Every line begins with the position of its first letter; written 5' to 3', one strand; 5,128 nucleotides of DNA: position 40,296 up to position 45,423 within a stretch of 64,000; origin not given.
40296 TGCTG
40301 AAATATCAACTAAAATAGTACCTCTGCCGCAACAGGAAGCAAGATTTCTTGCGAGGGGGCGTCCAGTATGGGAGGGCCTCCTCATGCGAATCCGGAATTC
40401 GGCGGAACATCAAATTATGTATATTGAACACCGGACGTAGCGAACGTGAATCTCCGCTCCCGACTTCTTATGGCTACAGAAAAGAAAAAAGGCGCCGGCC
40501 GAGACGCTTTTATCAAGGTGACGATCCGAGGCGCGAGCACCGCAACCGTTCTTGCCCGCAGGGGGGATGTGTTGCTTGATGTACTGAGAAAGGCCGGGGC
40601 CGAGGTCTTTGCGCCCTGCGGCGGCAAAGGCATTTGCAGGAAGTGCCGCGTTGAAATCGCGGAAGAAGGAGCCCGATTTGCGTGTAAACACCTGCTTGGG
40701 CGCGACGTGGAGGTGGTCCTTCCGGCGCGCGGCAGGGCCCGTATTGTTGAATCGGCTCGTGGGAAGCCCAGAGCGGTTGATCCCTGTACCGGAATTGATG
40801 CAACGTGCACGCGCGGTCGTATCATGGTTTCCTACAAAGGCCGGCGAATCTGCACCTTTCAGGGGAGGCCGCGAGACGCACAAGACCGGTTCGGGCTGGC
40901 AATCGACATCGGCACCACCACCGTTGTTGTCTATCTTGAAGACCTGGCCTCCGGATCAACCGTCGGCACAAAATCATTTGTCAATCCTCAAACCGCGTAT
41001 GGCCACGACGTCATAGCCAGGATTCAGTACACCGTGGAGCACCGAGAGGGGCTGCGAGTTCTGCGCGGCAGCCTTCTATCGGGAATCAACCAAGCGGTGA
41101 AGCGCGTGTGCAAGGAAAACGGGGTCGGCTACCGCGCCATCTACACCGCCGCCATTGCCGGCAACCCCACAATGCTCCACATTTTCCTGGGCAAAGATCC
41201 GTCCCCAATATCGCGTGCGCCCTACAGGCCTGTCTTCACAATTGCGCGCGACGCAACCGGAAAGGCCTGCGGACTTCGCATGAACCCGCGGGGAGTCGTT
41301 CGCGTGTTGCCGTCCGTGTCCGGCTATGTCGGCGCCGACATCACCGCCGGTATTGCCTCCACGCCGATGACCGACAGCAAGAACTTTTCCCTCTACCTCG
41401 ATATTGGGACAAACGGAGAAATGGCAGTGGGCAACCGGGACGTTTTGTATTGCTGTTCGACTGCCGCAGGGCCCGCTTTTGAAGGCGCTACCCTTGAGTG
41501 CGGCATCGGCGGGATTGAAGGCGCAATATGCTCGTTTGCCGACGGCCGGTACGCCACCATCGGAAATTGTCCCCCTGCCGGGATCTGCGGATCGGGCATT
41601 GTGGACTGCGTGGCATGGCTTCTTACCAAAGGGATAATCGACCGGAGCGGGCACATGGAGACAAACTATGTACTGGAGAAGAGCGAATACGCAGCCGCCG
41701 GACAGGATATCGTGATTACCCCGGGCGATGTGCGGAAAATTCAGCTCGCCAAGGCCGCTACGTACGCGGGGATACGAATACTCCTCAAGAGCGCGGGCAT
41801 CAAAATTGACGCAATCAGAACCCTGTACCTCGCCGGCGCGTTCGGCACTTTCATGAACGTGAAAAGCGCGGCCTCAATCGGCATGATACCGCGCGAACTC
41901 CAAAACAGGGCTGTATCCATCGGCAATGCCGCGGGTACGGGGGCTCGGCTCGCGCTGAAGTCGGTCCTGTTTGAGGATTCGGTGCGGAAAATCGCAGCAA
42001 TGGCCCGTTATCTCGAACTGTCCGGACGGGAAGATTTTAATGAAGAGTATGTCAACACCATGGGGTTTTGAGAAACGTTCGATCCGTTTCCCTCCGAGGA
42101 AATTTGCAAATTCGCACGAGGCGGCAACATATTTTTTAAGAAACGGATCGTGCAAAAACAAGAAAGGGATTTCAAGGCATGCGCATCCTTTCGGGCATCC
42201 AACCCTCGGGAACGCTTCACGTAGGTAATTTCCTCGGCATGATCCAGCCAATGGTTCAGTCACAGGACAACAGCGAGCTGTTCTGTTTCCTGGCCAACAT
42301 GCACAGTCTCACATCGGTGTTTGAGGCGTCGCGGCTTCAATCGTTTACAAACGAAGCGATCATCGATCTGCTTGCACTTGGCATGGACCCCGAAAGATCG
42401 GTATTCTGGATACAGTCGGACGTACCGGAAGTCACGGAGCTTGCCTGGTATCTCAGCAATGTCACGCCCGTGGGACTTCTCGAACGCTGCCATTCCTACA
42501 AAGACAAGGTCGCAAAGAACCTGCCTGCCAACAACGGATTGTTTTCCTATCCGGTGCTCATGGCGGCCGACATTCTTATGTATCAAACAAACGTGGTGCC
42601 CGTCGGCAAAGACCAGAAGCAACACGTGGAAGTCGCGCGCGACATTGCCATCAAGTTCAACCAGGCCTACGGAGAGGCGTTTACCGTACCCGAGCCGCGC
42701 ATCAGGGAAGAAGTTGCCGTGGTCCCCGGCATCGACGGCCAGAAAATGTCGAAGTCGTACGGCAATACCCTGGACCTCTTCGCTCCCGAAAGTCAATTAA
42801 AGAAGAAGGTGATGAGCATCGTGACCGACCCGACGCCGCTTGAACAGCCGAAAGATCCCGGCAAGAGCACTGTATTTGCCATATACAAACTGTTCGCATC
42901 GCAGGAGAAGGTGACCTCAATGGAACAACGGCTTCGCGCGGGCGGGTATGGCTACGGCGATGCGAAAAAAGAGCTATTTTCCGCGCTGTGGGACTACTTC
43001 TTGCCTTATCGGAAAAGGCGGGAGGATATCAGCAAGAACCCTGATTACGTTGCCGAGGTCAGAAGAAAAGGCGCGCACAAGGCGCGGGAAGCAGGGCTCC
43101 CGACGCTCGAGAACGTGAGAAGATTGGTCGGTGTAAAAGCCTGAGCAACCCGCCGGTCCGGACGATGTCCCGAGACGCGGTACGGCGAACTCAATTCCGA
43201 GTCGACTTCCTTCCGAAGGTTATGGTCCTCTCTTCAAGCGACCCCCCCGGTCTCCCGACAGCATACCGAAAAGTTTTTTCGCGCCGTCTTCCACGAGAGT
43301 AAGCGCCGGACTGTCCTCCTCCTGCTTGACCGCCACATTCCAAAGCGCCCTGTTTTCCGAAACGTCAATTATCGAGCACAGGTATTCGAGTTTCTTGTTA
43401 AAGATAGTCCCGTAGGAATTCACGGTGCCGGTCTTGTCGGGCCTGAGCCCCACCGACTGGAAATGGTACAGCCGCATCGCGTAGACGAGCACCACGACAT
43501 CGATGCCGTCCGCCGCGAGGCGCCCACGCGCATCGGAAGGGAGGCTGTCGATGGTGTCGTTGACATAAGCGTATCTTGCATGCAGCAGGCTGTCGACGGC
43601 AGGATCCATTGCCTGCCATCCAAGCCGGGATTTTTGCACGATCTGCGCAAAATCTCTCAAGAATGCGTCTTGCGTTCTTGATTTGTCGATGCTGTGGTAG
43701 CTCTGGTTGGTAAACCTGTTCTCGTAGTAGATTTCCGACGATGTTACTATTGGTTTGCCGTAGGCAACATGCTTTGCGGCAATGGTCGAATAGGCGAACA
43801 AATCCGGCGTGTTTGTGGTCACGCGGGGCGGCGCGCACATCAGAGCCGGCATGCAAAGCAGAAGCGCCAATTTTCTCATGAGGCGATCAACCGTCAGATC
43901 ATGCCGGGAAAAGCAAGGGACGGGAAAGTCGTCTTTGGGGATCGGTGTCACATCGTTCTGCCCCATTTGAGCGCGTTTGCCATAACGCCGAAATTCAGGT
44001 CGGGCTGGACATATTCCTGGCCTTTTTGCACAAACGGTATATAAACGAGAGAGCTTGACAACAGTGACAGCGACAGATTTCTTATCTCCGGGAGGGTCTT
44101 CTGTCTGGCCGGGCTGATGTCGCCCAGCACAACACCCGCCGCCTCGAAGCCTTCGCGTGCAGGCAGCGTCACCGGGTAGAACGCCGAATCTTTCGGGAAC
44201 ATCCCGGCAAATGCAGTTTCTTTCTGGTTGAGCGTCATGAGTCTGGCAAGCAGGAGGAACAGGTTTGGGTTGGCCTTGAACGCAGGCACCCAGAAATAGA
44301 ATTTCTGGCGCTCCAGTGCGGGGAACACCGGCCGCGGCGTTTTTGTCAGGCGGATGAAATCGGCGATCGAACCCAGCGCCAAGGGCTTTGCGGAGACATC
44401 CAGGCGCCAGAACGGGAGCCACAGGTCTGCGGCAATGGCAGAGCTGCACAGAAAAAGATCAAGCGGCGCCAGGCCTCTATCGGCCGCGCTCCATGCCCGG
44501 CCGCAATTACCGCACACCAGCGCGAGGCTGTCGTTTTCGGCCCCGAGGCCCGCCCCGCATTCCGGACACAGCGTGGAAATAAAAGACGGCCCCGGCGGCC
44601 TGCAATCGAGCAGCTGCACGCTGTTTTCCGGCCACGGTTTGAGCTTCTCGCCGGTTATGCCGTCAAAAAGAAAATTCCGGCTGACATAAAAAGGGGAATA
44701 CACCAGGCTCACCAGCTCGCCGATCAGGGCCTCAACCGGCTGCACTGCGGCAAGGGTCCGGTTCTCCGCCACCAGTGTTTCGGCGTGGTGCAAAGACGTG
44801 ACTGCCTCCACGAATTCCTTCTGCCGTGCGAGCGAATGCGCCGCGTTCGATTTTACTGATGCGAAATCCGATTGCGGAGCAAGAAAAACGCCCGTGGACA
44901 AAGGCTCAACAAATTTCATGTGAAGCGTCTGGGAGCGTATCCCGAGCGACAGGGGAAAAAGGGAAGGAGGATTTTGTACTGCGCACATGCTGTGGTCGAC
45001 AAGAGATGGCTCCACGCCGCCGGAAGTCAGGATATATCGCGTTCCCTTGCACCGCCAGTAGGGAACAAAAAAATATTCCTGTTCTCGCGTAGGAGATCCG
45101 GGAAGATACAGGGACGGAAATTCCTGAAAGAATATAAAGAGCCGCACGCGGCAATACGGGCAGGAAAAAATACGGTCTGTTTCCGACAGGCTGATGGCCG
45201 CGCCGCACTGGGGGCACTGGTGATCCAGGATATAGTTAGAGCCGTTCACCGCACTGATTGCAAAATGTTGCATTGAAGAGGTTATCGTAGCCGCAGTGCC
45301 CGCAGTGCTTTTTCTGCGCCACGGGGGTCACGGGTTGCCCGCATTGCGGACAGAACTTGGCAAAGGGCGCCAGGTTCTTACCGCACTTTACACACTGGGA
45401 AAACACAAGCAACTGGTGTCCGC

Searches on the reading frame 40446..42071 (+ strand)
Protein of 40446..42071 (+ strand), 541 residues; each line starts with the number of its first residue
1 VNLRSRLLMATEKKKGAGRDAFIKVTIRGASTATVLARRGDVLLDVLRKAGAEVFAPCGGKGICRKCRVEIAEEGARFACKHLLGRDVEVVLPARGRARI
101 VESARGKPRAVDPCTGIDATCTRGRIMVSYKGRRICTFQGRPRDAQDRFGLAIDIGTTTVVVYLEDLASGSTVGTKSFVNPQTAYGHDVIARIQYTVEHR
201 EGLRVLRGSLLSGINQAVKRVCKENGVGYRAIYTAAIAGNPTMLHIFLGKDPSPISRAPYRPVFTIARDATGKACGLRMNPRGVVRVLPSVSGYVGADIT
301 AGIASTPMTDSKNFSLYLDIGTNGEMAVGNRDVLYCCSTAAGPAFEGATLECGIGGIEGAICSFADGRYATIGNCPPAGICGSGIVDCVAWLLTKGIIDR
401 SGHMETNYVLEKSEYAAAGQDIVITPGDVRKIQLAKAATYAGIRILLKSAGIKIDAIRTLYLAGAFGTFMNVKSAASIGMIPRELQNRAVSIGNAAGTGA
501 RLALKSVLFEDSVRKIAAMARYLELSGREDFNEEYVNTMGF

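Call 10: search_protein_families(library=pfam, proteins=[window:40446-42071:+], max_evalue=0.01)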
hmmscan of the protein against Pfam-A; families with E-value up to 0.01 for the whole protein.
window:40446-42071:+ (541 aa): 3 families
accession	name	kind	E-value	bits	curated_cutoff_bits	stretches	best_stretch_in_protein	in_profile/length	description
PF14574.11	RACo_C_ter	-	2e-69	234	27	1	314-539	2-247/261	C-terminal domain of RACo the ASKHA domain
PF17651.6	Raco_middle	-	2.3e-54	183.9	26.8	1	149-309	1-161/163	RACo middle region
PF00111.32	Fer2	-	0.00013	22.3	21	1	32-73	7-49/77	2Fe-2S iron-sulfur cluster binding domain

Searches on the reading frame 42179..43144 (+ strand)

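Call 10: search_protein_families(library=pfam, proteins=[window:42179-43144:+], max_evalue=0.01)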
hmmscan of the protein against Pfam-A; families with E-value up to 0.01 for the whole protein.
window:42179-43144:+ (321 aa): 1 family
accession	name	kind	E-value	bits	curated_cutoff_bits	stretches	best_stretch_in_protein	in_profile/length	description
PF00579.31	tRNA-synt_1b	-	6.2e-57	193.6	21.1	1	1-270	6-287/292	tRNA synthetases class I (W and Y)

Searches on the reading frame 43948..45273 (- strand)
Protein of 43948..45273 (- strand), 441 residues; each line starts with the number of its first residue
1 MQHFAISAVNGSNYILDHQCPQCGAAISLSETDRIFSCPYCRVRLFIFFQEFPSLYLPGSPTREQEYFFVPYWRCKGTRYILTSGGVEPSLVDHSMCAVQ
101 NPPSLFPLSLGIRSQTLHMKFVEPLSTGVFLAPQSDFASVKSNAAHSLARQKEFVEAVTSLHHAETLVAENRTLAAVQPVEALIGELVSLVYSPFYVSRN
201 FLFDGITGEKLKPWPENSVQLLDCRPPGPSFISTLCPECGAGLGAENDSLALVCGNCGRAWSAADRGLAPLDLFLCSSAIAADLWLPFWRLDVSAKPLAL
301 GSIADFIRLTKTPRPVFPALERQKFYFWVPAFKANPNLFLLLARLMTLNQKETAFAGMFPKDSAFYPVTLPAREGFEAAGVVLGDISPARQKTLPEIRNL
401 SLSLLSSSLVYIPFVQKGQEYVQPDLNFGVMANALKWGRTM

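Call 10: search_protein_families(library=pfam, proteins=[window:43948-45273:-], max_evalue=0.01)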
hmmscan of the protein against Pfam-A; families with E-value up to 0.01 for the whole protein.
window:43948-45273:- (441 aa): 4 families
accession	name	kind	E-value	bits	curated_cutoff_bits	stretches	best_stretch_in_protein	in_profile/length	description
PF09297.16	Zn_ribbon_NUD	-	0.00039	20.5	24.8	0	20-45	6-31/32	NADH pyrophosphatase zinc ribbon domain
PF21344.3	Zn_ribbon_LysW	-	0.0013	18.8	27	0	19-41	2-27/46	Alpha-aminoadipate carrier protein LysW-like, globular domain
PF07282.18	Cas12f1-like_TNB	-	0.0051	17.4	26.3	0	19-43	30-48/60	Cas12f1-like, TNB domain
PF25206.1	DUF7836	-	0.0057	16.9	26.7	0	250-277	6-34/59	Domain of unknown function (DUF7836)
